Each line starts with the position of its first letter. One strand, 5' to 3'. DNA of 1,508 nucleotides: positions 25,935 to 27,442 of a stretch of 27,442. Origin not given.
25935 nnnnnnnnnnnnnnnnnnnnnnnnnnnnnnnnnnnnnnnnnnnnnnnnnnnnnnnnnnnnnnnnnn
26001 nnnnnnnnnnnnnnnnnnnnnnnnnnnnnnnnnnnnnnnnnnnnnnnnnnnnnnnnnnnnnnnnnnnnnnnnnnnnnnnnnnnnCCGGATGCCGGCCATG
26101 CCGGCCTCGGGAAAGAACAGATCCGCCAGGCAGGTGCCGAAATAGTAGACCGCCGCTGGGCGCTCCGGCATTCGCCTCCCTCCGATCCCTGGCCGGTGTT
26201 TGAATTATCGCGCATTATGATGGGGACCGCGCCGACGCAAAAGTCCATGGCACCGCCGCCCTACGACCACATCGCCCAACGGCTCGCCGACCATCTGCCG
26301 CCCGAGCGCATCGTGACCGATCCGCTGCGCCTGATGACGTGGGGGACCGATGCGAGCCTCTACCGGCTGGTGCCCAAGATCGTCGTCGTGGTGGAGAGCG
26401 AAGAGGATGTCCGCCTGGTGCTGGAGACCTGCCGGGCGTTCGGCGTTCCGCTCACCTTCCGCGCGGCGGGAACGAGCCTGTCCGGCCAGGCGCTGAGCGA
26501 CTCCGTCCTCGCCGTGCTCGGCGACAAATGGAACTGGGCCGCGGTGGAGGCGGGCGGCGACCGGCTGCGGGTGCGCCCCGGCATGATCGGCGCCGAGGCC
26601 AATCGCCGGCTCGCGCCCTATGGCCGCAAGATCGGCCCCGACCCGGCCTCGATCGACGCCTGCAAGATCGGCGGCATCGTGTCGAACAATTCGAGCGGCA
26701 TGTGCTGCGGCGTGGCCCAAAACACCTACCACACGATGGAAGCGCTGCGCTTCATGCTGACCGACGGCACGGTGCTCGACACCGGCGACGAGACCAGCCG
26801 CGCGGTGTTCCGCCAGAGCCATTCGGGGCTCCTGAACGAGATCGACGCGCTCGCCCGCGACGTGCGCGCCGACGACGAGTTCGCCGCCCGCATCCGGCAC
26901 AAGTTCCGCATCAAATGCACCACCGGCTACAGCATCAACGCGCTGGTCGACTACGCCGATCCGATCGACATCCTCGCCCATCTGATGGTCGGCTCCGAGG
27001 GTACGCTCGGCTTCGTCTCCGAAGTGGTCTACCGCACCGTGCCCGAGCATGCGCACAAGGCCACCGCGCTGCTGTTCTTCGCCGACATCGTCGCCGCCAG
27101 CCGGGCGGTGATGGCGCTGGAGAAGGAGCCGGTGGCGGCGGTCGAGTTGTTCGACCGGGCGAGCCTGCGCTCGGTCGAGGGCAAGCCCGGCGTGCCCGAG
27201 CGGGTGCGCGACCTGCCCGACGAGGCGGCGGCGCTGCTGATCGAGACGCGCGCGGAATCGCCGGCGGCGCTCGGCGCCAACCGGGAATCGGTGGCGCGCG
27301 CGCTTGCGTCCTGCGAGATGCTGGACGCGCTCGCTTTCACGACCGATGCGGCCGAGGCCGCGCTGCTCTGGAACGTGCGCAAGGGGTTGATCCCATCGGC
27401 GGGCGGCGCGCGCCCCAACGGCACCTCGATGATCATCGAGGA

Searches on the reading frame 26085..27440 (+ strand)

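Call 9: search_protein_families(library=pfam, proteins=[window:26085-27440:+], max_evalue=0.001)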
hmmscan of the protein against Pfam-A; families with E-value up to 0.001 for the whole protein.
window:26085-27440:+ (452 aa): 2 families
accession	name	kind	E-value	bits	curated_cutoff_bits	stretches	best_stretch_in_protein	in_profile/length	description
PF01565.28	FAD_binding_4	-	4.1e-29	101.5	26.4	1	97-233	1-138/139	FAD binding domain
PF02913.24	FAD-oxidase_C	-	1.8e-14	54.5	21.2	1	322-444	2-124/248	FAD linked oxidases, C-terminal domain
